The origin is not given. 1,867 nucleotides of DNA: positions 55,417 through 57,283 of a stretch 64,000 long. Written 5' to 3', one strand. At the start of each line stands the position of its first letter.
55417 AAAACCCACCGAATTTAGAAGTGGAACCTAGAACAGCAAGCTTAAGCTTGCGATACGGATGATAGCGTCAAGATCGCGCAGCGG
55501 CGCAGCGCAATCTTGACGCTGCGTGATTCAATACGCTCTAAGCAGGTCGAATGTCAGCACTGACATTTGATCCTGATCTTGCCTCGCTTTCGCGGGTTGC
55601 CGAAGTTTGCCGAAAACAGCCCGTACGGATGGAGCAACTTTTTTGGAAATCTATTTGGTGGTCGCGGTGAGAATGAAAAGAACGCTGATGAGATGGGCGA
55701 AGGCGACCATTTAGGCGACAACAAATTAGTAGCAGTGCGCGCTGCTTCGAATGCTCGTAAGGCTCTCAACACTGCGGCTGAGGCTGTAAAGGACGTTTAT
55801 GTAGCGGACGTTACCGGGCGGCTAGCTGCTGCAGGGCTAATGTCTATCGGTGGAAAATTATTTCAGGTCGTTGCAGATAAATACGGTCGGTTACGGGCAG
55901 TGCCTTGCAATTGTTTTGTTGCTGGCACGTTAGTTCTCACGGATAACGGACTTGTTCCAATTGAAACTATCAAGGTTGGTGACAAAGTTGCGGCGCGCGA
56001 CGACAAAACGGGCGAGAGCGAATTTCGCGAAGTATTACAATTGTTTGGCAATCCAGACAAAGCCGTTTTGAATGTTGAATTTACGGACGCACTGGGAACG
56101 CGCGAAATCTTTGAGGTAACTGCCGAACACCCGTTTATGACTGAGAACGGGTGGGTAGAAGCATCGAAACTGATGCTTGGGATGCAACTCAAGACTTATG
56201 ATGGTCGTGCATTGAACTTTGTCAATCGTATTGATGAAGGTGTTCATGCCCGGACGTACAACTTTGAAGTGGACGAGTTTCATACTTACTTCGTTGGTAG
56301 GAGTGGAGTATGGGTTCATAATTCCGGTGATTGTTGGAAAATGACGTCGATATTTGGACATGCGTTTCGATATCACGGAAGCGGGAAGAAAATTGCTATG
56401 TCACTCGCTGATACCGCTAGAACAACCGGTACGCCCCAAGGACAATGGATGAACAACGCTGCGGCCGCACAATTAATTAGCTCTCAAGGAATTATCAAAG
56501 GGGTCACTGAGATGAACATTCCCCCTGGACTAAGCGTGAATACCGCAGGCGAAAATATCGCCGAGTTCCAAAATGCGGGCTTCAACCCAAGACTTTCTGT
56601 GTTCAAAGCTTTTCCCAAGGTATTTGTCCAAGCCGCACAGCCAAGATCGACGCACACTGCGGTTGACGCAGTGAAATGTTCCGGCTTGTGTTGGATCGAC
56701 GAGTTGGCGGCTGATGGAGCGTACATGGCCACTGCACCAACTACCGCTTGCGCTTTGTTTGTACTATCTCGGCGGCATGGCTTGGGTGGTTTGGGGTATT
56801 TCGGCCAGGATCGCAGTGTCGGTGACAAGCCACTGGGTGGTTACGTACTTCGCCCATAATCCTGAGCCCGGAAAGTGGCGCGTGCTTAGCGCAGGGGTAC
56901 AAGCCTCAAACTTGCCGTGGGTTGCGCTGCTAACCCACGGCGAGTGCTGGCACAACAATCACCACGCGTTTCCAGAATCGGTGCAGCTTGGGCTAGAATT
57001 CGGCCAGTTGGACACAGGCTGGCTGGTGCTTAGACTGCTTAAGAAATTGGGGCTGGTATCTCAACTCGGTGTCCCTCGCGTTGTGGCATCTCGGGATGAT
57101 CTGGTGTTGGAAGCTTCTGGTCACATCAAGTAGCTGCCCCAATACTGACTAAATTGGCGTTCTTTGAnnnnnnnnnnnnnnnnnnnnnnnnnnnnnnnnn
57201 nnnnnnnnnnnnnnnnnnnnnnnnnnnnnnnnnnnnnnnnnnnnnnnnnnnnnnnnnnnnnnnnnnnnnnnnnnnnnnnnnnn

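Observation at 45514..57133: A ~10.9-kb toxin island sits inside, and has partly deleted, a membrane fatty-acid desaturase gene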

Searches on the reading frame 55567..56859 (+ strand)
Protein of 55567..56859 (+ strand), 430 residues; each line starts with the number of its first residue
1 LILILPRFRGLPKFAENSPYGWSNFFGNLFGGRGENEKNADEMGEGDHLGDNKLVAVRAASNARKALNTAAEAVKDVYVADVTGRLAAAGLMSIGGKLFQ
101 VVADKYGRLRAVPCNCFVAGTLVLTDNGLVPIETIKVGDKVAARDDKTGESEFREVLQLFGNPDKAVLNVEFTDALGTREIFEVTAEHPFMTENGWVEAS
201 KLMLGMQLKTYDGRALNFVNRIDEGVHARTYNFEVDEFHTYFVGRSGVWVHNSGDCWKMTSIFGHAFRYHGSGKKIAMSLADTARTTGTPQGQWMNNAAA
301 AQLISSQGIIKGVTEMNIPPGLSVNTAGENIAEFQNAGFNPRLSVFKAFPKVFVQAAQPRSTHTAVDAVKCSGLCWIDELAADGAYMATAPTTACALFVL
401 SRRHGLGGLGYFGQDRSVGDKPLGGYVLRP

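Call 3: search_protein_families(library=pfam, proteins=[window:55567-56859:+], max_evalue=0.01)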
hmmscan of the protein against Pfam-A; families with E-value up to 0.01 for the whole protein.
window:55567-56859:+ (430 aa): 3 families
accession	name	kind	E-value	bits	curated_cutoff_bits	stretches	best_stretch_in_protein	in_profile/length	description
PF07591.16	PT-HINT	-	1.8e-28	99.9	27.7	1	122-253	1-137/137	Pretoxin HINT domain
PF13403.11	Hint_2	-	1.1e-07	32.7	28.4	1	116-148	2-34/147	Hint domain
PF01079.26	Hint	-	0.0013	18.8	29.7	1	115-195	12-91/213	Hint module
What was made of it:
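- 55567..56531 (+): Orphan toxin module: a short relic of an Rhs core end (…NSPYGW), a linker, PT-HINT (~55930-56325), and a toxin domain (~56332-56531) that lacks its last ~30 residues. No immunity gene follows. Pfam PT-HINT, 1.8e-28 (call 3).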

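Call 24: find_homologous_proteins(query=window:55567-56709:+, max_evalue=0.001)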
Query window:55567-56709:+ (381 aa): 322 proteins with E <= 0.001 among 8000 candidates; the best 120 are listed.
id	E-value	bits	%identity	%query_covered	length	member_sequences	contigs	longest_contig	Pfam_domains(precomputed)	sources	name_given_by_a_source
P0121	9.3e-258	873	100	100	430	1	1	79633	PF07591.16,PF13403.12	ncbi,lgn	-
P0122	3.8e-53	199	59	41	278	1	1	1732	PF07591.16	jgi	jgi:hypothetical protein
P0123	2.0e-51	194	63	38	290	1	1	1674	PF07591.16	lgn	-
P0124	4.2e-50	189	43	26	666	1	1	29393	PF07591.16,PF01079.26,PF13403.12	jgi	jgi:hypothetical protein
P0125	3.9e-47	179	43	36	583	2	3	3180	PF07591.16,PF01079.26,PF13403.12,PF14890.12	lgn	-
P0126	2.3e-46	177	40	67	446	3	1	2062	PF07591.16,PF13403.12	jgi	jgi:hypothetical protein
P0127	5.1e-36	143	40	36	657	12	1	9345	PF07591.16,PF01079.26,PF13403.12,PF14107.12,PF14890.12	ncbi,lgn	-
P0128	1.0e-34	139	35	36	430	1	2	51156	PF07591.16,PF13403.12,PF14890.12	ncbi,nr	ncbi:hypothetical protein FACS1894116_00640 [Betaproteobacteria bacterium]|nr:hypothetical protein F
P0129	2.7e-33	134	46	42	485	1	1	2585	PF07591.16,PF25023.2,PF01079.26,PF13403.12,PF08517.18,PF03527.21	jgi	jgi:RHS repeat-associated protein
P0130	3.5e-33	134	42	50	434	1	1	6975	PF07591.16,PF25023.2,PF01079.26,PF13403.12,PF08517.18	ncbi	ncbi:MAG: polymorphic toxin-type HINT domain-containing protein [Arenicella sp.]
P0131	3.5e-33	134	49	37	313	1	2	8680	PF07591.16,PF13403.12,PF08517.18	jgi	jgi:hypothetical protein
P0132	6.3e-32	129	38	37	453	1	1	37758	PF07591.16,PF01079.26,PF13403.12,PF14890.12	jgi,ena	-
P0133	6.4e-32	129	44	47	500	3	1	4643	PF07591.16,PF15657.12,PF13403.12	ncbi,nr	ncbi:MAG: hypothetical protein MI750_11400 [Xanthomonadales bacterium]|nr:hypothetical protein [Xant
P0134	2.7e-31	127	40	54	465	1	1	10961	PF07591.16,PF13403.12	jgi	-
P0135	7.1e-31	126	44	45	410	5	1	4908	PF07591.16,PF01079.26,PF13403.12,PF14890.12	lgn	-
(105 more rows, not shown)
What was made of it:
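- Closest known: Rhs elements of Escherichia coli / Salmonella. Same: A displaced orphan tip lies downstream (calls 3, 24).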

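Call 25: find_encoding_contigs(protein=P0121, flank=10000)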
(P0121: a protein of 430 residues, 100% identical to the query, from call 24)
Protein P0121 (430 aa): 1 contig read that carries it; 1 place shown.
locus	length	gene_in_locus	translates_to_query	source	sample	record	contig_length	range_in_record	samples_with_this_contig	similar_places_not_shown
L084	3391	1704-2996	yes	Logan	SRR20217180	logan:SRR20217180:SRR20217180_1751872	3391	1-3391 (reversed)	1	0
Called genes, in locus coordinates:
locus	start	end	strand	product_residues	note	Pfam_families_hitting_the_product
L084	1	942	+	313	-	?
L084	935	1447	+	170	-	-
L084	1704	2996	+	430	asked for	PF13403:Hint_2 (weak), PF07591:PT-HINT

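Call 48: search_protein_families(library=ncbifam, proteins=[window:55567-56709:+], max_evalue=0.001)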
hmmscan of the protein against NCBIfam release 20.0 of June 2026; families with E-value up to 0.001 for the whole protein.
window:55567-56709:+ (381 aa): 1 family
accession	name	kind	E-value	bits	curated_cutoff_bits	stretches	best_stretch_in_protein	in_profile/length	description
NF011418.0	PRK14845.1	equivalog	0.00037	18.4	756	0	182-207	104-129/1049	translation initiation factor IF-2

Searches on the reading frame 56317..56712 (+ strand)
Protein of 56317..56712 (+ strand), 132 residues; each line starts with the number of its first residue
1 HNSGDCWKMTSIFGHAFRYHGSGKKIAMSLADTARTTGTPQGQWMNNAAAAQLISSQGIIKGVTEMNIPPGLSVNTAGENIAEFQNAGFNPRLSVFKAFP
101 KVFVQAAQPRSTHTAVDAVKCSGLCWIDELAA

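Call 23: search_protein_families(library=pfam, proteins=[window:56317-56712:+], max_evalue=5)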
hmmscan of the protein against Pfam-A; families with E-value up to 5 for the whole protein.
seq(132 aa): 1 family
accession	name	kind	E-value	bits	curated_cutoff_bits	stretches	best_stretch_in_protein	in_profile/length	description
PF00861.27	Ribosomal_L18p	-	0.092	13.5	27.8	1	88-118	22-52/116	Ribosomal L18 of archaea, bacteria, mitoch. and chloroplast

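Call 42: search_solved_structures(query=window:56323-56709:+, max_evalue=10)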
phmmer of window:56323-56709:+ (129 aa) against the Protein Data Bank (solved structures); distinct sequences matched with E-value up to 10: 0.

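Call 49: search_protein_representatives(protein=window:56323-56709:+)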
Query: 129 residues. Proteins with E-value up to 0.001 (for the whole library): 196; up to 1e-10: 24; up to 1e-30: 0. The best 150 are listed.
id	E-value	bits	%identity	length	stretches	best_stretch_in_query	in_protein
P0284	7.0e-19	84.6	71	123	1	71-129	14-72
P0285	4.9e-18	81.9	82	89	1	21-71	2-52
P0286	5.6e-15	72.0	62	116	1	67-129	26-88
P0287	6.7e-15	71.8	52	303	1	5-71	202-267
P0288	1.0e-14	71.2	64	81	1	72-129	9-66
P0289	5.7e-14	68.8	59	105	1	69-129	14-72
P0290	2.4e-13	66.7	51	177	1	5-77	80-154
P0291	3.1e-13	66.4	57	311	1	5-71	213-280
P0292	3.8e-13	66.1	49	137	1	2-71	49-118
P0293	9.7e-13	64.8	51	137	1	4-71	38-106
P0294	1.2e-12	64.5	54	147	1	62-129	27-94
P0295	1.6e-12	64.0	48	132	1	4-88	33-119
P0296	2.9e-12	63.3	68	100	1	80-129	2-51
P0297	7.5e-12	61.9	57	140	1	72-129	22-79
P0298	1.0e-11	61.4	51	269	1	5-71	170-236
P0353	4.8e-08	49.6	57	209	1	72-122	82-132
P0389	2.0e-06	44.4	75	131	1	94-129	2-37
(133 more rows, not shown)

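Call 52: search_protein_families(library=pfam, proteins=[P0284, P0286, P0294, P0389], max_evalue=10)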
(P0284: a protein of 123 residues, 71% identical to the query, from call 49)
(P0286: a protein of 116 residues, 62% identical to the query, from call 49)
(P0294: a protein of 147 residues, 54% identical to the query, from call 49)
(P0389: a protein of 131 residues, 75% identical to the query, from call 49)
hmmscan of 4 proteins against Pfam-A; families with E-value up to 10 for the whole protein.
P0284 (123 aa): 0 families

P0286 (116 aa): 0 families

P0294 (147 aa): 0 families

P0389 (131 aa): 0 families

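Call 53: search_dna_similar(query=P0284, collection=plasmids, mode=protein, max_evalue=0.001, max_rows=20)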
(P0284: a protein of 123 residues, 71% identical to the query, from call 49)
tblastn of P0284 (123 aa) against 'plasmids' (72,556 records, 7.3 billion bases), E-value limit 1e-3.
No match.
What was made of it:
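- Tried and rejected: tblastn of an antisense ORF against plasmids found nothing (call 53).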

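Call 57: find_encoding_contigs(protein=P0284, flank=3000, max_places=4)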
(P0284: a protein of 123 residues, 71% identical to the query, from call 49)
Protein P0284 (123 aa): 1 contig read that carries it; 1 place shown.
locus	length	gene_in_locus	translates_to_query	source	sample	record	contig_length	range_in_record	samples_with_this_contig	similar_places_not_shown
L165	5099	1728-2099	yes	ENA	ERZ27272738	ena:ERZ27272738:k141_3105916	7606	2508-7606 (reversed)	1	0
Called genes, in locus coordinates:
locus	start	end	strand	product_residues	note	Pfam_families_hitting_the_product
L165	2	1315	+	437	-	?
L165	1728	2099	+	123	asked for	-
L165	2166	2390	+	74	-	-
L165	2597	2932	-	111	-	PF07396:Porin_O_P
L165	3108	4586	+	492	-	PF00575:S1 (weak), PF10150:RNase_E_G, PF20833:RNase_E_G_Thio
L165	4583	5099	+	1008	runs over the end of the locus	?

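Call 59: search_protein_families(library=pfam, proteins=[L165:1524-1958:-, L165:1337-1696:+, L165:2-1315:+], max_evalue=1)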
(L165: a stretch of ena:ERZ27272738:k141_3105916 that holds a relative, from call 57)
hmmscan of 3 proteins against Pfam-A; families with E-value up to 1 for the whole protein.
L165:1524-1958:- (144 aa): 1 family
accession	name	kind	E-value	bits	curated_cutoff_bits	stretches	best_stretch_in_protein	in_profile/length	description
PF01797.21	Y1_Tnp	-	0.0059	17.2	23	1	49-83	30-64/121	Transposase IS200 like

L165:1337-1696:+ (119 aa): 1 family
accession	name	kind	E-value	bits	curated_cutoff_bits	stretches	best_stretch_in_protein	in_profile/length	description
PF05593.20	RHS_repeat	-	0.0041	17.9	22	0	49-73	12-30/38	RHS Repeat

L165:2-1315:+ (437 aa): 2 families
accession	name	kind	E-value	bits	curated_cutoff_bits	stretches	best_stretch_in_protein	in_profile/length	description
PF00563.25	EAL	-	3.2e-22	79.5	31.3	1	192-418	4-234/236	EAL domain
PF00990.26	GGDEF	-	4.9e-09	36.6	23.8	1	16-169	8-161/161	Diguanylate cyclase, GGDEF domain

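Call 60: search_solved_structures(query=L165:1524-1958:-, max_evalue=10, show_alignments=2)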
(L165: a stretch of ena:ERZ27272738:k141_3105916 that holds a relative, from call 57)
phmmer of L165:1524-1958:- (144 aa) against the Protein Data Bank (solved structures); distinct sequences matched with E-value up to 10: 0.

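Call 61: find_encoding_contigs(protein=P0286, flank=6000, max_places=4)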
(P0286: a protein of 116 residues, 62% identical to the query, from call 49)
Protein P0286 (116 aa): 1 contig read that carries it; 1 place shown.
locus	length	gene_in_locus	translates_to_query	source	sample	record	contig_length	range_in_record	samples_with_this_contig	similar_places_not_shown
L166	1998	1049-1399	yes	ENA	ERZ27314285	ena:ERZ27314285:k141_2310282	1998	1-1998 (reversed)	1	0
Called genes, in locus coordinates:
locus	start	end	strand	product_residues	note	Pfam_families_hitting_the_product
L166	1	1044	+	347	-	?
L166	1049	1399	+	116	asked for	-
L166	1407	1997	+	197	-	?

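Call 62: find_encoding_contigs(protein=P0294, flank=6000, max_places=4)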
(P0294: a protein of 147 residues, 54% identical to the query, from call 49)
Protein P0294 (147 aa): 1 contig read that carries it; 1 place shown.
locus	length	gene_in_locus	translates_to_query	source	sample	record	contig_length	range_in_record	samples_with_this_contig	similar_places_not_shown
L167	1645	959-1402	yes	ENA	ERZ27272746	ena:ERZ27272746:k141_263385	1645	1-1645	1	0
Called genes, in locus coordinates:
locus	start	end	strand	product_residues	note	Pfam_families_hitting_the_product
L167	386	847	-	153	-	-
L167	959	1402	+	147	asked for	-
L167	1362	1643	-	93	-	?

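Call 71: search_protein_families(library=pfam, proteins=[L167:386-847:-, L165:2112-2390:+, L166:34-1044:+, L165:2597-2935:-, L166:1046-1327:-], max_evalue=0.1)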
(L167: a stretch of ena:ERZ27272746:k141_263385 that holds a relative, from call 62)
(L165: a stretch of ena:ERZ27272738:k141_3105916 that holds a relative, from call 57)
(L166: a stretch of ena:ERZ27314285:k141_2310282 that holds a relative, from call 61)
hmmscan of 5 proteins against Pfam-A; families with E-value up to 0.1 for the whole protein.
L167:386-847:- (153 aa): 0 families

L165:2112-2390:+ (92 aa): 0 families

L166:34-1044:+ (336 aa): 2 families
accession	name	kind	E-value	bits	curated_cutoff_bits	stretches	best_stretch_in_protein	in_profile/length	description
PF01609.27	DDE_Tnp_1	-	7.2e-11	42.6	23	1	2-235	8-197/200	Transposase DDE domain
PF11107.14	FANCF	-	0.019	14.5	24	1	170-289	85-209/346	Fanconi anemia group F protein (FANCF)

L165:2597-2935:- (112 aa): 1 family
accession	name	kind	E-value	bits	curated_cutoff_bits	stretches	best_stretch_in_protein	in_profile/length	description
PF07396.17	Porin_O_P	-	8.7e-22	78.3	20.9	1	13-110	269-368/370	Phosphate-selective porin O and P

L166:1046-1327:- (93 aa): 1 family
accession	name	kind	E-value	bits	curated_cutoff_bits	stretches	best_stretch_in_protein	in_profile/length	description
PF01797.21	Y1_Tnp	-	0.0019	18.7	23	1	43-83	24-64/121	Transposase IS200 like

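Call 93: find_encoding_contigs(protein=P0353, flank=6000, max_places=4)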
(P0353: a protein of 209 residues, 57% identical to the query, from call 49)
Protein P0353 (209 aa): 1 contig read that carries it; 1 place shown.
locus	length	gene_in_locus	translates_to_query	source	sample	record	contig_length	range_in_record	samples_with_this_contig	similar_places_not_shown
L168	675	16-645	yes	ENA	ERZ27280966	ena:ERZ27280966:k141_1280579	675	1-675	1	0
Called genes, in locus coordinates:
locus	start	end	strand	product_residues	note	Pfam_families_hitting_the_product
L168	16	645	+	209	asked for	-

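Call 94: find_encoding_contigs(protein=P0297, flank=6000, max_places=4)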
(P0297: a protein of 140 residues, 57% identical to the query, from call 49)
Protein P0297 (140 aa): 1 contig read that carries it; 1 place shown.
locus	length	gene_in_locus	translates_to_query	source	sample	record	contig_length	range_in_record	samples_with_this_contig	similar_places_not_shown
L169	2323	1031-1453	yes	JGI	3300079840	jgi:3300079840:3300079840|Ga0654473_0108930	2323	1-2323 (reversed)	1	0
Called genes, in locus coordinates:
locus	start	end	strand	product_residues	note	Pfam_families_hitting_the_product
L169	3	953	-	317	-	?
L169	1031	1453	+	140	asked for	-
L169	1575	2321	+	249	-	?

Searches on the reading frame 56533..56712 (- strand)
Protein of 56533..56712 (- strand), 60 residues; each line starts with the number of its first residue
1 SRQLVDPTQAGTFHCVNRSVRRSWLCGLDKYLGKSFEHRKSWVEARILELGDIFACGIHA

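Call 52: search_protein_families(library=pfam, proteins=[window:56533-56712:-], max_evalue=10)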
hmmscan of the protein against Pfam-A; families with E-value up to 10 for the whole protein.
seq(60 aa): 0 families

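Call 55: search_solved_structures(query=window:56533-56712:-, max_evalue=10, show_alignments=3)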
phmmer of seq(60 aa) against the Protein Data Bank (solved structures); distinct sequences matched with E-value up to 10: 2.
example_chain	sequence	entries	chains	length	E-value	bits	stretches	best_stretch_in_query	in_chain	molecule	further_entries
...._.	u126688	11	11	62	0.84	13.3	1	13-53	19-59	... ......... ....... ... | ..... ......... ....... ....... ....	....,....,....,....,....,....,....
6hma_V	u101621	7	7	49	1.4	12.7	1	13-53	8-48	50S ribosomal protein L28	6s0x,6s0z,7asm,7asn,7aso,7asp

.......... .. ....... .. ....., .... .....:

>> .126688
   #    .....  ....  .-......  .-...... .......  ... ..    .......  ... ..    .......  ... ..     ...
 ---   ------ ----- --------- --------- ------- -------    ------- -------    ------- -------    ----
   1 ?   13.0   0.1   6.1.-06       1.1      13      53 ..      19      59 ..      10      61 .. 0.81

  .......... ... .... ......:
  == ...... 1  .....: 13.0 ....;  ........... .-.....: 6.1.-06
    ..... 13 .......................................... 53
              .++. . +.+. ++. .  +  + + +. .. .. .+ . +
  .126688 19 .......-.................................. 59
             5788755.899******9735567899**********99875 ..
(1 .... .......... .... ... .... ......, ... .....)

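Call 56: search_protein_families(library=ncbifam, proteins=[window:56533-56712:-], max_evalue=10)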
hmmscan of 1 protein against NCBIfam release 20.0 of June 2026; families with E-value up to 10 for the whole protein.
seq(60 aa): 0 families
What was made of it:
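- On RAYT / IS200-like Y1 HUH transposase (for the 56532-56708 fragment): The window fragment alone hits nothing (calls 52, 55, 56).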

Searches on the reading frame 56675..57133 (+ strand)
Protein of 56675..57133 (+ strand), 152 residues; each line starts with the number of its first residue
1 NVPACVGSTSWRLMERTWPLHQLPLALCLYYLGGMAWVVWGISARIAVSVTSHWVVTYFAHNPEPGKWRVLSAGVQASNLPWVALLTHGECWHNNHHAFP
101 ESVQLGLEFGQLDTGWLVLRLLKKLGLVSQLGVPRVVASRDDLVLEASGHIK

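Call 3: search_protein_families(library=pfam, proteins=[window:56675-57133:+], max_evalue=0.01)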
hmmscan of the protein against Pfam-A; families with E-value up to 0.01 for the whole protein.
window:56675-57133:+ (152 aa): 1 family
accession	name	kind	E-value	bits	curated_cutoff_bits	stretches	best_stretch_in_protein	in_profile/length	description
PF00487.30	FA_desaturase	-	1.9e-11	44.7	29.7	1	15-114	136-233/253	Fatty acid desaturase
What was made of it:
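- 56708..57133 (+): Desaturase 3' remnant: codons 162-302 plus stop, with the third His cluster (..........). Pfam FA_desaturase, 44.7 bits (call 3).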

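Call 48: search_protein_families(library=ncbifam, proteins=[window:56711-57133:+], max_evalue=0.001)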
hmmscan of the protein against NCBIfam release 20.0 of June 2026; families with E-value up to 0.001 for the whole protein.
window:56711-57133:+ (140 aa): 1 family
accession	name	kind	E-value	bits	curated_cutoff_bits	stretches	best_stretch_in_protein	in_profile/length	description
NF049918.1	DesA_fam_desat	equivalog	2.4e-10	40.1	400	1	25-119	150-240/385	DesA family fatty acid desaturase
